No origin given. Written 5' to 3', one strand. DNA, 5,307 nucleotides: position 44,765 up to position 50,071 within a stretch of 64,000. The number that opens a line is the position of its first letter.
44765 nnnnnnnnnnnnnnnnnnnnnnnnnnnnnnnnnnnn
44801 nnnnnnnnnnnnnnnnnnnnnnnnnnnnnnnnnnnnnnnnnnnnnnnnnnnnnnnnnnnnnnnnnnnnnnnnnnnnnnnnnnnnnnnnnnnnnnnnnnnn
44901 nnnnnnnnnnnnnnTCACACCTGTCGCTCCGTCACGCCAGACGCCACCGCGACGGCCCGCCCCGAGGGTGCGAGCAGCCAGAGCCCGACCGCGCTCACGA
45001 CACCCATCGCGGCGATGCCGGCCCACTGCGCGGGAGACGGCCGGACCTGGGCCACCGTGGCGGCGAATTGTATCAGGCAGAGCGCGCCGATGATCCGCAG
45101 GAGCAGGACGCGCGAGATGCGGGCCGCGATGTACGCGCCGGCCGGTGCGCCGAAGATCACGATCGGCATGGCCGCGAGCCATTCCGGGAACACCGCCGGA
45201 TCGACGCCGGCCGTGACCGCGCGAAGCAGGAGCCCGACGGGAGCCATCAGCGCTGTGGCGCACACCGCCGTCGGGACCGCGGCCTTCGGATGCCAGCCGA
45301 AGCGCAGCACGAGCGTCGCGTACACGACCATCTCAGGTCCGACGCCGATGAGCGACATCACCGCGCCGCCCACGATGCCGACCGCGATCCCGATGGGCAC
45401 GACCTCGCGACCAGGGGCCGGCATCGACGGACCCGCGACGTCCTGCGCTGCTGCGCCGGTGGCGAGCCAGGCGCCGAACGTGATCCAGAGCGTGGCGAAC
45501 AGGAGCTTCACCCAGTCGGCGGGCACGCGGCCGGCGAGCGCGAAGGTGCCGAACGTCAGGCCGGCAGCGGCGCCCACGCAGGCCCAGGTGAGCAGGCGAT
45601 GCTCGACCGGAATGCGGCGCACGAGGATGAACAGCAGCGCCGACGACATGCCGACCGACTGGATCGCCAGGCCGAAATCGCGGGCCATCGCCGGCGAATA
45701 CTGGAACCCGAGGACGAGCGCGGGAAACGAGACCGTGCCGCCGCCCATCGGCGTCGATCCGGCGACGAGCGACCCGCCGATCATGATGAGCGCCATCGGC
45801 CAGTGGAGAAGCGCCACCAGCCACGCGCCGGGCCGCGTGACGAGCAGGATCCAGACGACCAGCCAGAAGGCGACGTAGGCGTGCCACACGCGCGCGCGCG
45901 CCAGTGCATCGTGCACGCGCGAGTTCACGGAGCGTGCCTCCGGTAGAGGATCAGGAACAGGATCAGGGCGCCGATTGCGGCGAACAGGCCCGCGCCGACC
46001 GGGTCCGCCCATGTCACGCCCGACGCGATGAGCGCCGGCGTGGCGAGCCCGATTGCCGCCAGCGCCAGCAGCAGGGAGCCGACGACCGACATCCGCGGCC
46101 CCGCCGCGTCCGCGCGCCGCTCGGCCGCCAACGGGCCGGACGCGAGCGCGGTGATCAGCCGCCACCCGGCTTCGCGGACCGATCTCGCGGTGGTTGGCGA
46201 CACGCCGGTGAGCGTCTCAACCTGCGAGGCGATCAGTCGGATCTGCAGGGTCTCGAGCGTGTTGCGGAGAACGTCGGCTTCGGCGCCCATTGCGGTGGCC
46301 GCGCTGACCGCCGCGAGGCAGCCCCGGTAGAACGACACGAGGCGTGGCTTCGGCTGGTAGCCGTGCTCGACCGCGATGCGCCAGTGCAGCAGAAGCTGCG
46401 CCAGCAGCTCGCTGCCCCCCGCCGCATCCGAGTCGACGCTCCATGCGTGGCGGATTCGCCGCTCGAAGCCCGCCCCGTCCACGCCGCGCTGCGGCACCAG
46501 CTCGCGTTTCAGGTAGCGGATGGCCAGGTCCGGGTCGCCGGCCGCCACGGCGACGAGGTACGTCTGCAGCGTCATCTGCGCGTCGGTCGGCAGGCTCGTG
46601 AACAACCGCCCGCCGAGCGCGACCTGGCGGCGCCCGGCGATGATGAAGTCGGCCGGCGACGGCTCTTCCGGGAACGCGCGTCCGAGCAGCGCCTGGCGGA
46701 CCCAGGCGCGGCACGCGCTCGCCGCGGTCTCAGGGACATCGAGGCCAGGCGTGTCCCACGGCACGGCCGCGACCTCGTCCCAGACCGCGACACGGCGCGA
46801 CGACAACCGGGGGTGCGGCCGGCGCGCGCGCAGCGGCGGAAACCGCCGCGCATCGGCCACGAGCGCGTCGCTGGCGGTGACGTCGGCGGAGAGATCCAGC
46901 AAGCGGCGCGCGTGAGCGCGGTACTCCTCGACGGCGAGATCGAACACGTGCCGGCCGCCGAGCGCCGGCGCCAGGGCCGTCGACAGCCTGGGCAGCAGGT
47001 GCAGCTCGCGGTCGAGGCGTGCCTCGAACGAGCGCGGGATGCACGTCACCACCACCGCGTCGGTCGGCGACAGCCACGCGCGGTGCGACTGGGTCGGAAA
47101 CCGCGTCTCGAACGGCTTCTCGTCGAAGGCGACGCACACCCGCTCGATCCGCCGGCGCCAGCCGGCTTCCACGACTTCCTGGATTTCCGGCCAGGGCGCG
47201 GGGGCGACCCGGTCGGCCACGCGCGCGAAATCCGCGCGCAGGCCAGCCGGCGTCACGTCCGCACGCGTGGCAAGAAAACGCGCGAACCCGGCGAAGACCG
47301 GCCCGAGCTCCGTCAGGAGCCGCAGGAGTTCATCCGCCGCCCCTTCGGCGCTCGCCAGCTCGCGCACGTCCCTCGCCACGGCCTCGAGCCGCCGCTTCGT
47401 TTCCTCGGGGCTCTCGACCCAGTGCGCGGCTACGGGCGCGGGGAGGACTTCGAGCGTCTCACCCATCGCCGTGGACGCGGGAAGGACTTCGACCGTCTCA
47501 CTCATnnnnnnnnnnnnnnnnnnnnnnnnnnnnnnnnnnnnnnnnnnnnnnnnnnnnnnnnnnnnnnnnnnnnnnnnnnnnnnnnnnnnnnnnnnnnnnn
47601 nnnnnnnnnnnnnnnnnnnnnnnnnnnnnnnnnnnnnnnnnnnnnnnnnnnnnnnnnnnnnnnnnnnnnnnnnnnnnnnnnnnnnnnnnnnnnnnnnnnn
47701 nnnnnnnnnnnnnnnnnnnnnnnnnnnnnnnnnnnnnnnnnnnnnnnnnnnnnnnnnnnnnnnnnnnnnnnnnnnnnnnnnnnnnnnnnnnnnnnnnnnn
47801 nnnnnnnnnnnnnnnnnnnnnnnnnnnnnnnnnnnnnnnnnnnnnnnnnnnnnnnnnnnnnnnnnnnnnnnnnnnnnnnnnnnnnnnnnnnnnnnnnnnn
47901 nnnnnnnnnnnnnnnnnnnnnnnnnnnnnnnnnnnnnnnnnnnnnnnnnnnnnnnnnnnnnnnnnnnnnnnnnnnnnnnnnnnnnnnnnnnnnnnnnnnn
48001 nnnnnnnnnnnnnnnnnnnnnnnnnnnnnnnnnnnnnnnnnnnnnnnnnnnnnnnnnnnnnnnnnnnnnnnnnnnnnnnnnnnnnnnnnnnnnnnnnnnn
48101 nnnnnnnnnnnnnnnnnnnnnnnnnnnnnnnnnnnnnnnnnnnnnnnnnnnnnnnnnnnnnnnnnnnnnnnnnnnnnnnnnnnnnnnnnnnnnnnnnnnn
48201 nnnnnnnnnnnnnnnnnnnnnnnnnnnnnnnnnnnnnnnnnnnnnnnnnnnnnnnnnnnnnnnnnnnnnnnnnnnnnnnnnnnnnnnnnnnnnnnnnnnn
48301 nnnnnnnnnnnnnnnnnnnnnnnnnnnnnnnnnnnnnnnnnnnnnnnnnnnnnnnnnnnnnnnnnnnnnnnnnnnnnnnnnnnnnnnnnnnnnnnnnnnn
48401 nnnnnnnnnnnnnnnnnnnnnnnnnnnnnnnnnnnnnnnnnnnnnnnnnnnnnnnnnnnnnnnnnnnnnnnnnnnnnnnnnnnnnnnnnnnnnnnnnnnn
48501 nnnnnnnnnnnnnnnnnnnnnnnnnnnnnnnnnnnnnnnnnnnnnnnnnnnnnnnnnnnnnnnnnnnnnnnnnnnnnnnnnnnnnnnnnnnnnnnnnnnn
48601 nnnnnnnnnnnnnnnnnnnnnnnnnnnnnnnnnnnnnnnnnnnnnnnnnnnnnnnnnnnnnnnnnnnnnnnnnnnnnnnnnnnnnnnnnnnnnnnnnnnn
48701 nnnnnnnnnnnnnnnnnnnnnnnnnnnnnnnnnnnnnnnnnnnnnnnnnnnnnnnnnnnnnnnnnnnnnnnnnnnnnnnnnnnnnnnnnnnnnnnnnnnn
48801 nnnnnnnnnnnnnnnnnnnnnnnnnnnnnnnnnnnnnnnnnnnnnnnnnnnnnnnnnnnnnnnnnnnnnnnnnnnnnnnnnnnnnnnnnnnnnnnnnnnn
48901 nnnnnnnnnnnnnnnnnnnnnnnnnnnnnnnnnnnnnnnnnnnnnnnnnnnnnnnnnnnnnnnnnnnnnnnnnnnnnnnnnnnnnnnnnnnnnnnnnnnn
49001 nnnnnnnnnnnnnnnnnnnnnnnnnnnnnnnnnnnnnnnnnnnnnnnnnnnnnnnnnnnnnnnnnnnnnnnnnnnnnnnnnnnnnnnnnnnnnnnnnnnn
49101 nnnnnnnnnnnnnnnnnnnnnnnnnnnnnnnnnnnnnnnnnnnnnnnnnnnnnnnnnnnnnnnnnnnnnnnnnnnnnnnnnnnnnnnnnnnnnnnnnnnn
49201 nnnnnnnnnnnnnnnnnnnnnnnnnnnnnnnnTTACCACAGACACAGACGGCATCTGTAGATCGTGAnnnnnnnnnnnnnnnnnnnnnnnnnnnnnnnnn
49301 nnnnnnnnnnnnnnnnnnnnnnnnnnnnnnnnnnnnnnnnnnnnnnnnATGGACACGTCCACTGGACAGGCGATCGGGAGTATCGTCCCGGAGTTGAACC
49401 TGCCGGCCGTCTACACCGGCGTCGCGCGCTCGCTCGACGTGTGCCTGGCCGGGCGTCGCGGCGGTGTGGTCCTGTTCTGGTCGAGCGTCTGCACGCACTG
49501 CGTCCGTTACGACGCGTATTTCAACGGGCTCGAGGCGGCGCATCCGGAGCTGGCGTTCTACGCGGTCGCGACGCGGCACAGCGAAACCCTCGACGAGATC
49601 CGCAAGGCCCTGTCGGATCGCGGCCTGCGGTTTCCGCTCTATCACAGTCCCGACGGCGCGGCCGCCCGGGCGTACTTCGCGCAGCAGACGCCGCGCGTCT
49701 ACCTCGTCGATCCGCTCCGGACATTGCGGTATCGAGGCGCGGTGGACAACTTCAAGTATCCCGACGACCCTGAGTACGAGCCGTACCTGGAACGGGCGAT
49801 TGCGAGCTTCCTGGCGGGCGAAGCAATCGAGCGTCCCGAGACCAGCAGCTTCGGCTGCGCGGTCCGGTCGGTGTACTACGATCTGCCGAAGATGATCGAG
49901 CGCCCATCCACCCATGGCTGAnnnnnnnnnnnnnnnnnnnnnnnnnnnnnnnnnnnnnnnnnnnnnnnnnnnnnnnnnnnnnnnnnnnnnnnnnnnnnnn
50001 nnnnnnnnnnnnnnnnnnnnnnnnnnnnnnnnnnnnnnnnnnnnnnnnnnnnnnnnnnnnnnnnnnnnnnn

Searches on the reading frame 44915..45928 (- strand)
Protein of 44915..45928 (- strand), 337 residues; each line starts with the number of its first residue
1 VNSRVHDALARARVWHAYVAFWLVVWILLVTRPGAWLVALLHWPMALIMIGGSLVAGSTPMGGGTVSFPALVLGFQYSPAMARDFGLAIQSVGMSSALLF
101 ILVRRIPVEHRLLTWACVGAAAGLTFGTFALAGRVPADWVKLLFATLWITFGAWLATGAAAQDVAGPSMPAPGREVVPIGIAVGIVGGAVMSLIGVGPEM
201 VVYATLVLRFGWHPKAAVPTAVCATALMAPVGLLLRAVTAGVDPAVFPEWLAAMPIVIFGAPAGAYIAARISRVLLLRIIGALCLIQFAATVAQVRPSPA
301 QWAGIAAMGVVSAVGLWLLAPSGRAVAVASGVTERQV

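Call 7: search_protein_families(library=pfam, proteins=[window:44915-45928:-], max_evalue=0.01)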
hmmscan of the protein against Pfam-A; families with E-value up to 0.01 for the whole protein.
window:44915-45928:- (337 aa): 1 family
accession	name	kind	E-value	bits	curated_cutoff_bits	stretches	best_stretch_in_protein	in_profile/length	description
PF01925.25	TauE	-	3.6e-18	66.5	32.6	1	46-286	2-232/237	Sulfite exporter TauE/SafE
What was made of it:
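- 44915..45928 (-): TauE/SafE-family anion permease, 18 nt upstream of TrxA. Pfam TauE 3.6e-18 (call 7).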

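Call 10: search_protein_families(library=ncbifam, proteins=[window:44915-45928:-], max_evalue=0.01)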
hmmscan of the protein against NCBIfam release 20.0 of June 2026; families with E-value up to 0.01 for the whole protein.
window:44915-45928:- (337 aa): 0 families

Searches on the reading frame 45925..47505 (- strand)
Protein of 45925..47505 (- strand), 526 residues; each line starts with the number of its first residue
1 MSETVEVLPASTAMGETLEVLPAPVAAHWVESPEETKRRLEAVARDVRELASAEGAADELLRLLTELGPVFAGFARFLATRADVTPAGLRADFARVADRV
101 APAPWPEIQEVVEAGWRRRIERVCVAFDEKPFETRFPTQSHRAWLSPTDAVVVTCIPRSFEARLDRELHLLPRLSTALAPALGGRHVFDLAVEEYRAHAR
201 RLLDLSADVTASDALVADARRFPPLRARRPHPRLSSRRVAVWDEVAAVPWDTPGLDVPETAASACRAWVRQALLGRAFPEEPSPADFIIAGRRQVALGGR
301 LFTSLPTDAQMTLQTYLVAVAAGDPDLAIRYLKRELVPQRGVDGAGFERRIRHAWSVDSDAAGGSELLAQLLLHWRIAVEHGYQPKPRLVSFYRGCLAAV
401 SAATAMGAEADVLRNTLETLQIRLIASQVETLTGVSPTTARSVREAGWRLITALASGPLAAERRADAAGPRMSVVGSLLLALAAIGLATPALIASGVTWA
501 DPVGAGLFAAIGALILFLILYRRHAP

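Call 7: search_protein_families(library=pfam, proteins=[window:45925-47505:-], max_evalue=0.01)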
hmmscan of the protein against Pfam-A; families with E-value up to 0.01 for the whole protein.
window:45925-47505:- (526 aa): 1 family
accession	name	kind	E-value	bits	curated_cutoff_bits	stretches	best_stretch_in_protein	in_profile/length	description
PF03109.22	ABC1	-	2.1e-06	27.5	22.9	1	96-296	2-207/244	ABC1 atypical kinase-like domain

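Call 10: search_protein_families(library=ncbifam, proteins=[window:45925-47505:-], max_evalue=0.01)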
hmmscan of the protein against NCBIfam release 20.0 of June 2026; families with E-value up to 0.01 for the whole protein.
window:45925-47505:- (526 aa): 2 families
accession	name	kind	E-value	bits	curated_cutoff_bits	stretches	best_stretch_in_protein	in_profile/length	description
TIGR01982.1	UbiB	equivalog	1.1e-17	63.7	487.55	1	53-250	45-244/436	2-polyprenylphenol 6-hydroxylase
NF003404.0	PRK04750.1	equivalog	1.4e-14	53.6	667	1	51-208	46-206/529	ubiquinone biosynthesis regulatory protein kinase UbiB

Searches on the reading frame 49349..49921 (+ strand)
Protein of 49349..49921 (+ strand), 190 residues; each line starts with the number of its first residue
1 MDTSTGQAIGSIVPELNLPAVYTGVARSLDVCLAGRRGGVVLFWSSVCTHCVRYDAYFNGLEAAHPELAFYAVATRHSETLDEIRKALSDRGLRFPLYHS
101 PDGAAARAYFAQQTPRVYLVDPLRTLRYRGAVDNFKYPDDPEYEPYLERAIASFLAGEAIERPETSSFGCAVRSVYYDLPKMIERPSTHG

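Call 7: search_protein_families(library=pfam, proteins=[window:49349-49921:+], max_evalue=0.01)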
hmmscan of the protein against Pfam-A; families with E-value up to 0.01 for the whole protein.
window:49349-49921:+ (190 aa): 2 families
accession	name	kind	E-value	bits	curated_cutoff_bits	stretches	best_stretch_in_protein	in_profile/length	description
PF00578.27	AhpC-TSA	-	3.7e-07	30.6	26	1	9-128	1-123/124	AhpC/TSA family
PF08534.16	Redoxin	-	9.8e-05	22.6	26.6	1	28-144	22-145/148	Redoxin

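Call 10: search_protein_families(library=ncbifam, proteins=[window:49349-49921:+], max_evalue=0.01)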
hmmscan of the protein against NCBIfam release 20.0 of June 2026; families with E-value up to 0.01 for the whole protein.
window:49349-49921:+ (190 aa): 1 family
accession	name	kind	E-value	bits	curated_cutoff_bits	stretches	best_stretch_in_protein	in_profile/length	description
NF002854.0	PRK03147.1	subfamily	0.0005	20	170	1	37-122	63-148/176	thiol-disulfide oxidoreductase ResA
